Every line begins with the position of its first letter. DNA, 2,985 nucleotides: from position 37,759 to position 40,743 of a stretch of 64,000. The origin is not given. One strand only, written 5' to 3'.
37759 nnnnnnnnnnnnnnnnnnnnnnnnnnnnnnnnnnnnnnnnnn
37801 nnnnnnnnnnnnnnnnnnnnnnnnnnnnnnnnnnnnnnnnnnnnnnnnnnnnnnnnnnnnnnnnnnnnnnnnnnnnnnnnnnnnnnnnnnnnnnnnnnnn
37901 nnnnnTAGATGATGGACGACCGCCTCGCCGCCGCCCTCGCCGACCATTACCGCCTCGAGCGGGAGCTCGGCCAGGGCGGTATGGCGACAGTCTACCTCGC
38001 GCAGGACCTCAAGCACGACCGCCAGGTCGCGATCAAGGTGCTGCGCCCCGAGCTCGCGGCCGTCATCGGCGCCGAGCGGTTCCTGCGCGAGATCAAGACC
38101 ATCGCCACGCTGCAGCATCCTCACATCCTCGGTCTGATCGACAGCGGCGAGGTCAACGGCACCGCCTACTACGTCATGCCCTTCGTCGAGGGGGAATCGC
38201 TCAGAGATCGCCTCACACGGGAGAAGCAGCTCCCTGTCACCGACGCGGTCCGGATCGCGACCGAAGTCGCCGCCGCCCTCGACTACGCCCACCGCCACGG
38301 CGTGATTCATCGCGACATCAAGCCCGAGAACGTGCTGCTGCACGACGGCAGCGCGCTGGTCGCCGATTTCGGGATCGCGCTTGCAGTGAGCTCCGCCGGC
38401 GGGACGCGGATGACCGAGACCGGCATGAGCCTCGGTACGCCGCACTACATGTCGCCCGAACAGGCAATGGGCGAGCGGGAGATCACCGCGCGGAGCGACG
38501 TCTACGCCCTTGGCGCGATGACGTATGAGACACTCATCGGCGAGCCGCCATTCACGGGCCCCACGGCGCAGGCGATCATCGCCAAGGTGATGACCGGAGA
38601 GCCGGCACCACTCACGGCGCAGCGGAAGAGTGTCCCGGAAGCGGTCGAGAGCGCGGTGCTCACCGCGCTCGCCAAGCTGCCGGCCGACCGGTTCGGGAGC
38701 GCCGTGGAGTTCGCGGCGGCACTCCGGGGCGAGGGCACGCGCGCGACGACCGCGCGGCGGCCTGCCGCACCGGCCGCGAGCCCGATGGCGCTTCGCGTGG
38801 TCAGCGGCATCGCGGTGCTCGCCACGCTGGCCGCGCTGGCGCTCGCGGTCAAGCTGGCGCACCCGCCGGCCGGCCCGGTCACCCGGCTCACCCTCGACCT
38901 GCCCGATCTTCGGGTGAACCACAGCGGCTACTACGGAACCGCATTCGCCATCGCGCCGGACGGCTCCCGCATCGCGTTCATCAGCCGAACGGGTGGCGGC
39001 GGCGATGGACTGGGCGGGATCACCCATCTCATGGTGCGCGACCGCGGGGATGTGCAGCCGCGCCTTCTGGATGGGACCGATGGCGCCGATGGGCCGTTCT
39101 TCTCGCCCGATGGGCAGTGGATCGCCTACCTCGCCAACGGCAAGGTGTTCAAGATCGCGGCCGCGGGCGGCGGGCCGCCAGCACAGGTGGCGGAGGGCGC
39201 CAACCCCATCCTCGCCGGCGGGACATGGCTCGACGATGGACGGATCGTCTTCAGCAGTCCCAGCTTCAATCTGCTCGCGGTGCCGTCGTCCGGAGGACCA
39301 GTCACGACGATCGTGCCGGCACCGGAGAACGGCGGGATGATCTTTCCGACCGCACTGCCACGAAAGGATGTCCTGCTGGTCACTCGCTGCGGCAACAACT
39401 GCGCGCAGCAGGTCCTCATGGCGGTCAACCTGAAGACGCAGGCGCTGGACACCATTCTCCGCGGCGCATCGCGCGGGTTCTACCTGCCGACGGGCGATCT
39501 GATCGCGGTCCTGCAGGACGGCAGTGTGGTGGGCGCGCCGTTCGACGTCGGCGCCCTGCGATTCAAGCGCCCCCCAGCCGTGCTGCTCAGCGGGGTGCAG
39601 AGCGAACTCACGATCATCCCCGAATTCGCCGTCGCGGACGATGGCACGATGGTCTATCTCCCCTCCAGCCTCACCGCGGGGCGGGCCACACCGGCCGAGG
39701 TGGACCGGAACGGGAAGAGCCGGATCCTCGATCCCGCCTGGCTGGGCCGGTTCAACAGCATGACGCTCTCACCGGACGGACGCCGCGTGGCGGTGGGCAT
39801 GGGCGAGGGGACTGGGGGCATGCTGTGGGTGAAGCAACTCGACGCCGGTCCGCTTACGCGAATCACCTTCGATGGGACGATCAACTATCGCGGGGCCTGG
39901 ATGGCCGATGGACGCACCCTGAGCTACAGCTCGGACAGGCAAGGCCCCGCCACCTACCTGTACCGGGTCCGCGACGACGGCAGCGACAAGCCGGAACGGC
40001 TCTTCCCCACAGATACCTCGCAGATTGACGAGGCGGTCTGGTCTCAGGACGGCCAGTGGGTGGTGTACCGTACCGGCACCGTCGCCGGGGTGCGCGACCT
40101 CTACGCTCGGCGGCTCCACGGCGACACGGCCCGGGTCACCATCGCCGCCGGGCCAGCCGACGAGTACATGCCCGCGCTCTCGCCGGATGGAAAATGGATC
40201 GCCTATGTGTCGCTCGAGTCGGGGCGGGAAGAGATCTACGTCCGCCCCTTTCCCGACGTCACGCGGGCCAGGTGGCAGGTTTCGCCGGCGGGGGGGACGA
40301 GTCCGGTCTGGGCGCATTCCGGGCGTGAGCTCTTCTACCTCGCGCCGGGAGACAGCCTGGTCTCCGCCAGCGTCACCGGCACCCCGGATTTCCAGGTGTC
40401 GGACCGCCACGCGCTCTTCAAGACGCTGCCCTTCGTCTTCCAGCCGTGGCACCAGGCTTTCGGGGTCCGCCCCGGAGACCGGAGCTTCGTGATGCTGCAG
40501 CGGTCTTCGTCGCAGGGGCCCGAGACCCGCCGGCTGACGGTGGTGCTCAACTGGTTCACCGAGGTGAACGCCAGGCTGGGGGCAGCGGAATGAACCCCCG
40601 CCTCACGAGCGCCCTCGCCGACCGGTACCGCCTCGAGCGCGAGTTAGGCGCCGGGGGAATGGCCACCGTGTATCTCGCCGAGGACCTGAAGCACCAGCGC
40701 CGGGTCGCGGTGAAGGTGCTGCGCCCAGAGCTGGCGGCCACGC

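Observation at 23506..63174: Thirteen intact, co-directional PknD-like receptor Ser/Thr kinase genes fill about 40 kb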

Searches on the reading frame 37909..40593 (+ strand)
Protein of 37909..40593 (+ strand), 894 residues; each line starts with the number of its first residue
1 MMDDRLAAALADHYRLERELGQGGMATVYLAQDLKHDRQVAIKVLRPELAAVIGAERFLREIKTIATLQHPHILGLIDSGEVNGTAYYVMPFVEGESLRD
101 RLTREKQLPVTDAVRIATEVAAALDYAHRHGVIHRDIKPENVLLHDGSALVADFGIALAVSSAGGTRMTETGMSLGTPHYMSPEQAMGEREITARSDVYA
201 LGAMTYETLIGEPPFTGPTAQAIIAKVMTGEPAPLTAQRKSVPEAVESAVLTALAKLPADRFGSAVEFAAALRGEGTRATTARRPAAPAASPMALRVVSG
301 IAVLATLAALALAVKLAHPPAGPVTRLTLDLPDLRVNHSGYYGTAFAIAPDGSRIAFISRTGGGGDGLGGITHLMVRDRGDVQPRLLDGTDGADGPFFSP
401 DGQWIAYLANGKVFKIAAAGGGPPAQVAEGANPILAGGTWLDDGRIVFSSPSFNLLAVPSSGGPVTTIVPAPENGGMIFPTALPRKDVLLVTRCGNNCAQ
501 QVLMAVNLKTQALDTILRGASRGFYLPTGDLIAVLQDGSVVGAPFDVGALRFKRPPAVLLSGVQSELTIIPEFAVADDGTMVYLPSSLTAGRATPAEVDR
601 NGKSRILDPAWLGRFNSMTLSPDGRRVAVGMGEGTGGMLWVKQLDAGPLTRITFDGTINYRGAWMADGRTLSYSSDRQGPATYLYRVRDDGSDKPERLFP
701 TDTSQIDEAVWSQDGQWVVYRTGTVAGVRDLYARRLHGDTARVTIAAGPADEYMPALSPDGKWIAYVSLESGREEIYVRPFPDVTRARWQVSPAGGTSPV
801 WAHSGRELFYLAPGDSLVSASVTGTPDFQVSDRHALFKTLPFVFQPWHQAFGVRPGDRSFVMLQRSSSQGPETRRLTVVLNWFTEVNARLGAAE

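Call 5: search_protein_families(library=pfam, proteins=[window:37909-40590:+], max_evalue=0.01)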
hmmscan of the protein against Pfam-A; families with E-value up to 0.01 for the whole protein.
window:37909-40590:+ (894 aa): 9 families
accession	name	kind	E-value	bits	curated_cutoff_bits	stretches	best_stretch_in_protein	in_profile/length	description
PF00069.31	Pkinase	-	1.7e-48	165.8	31.7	1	14-261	1-251/263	Protein kinase domain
PF07714.23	PK_Tyr_Ser-Thr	-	3.2e-35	122.1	23.1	1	16-261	3-248/258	Protein tyrosine and serine/threonine kinase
PF07676.18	PD40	-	2.3e-26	91.6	20.9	3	747-778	6-38/38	WD40-like Beta Propeller Repeat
PF01636.29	APH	-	2e-07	31.5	23.2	1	27-124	12-104/239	Phosphotransferase enzyme family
PF03109.22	ABC1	-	8.8e-06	25.5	22.9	0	57-163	119-220/244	ABC1 atypical kinase-like domain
PF00930.27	DPPIV_N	-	0.00015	21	22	0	684-744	24-79/354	Dipeptidyl peptidase IV (DPP IV) N-terminal region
PF10647.15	Gmad1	-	0.0006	20.2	20.5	0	574-629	80-129/251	Lipoprotein LpqB beta-propeller domain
PF06293.20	Kdo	-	0.0064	16.4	21.3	0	90-148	96-155/207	Lipopolysaccharide kinase (Kdo/WaaP) family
PF02897.21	Peptidase_S9_N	-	0.0071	15.6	24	0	756-812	130-188/414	Prolyl oligopeptidase, N-terminal beta-propeller domain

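Call 11: find_encoding_contigs(protein=window:37909-40593:+, flank=10000, max_places=6)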
Protein window:37909-40593:+ (894 aa): no gene with exactly this product is on record in the collection.
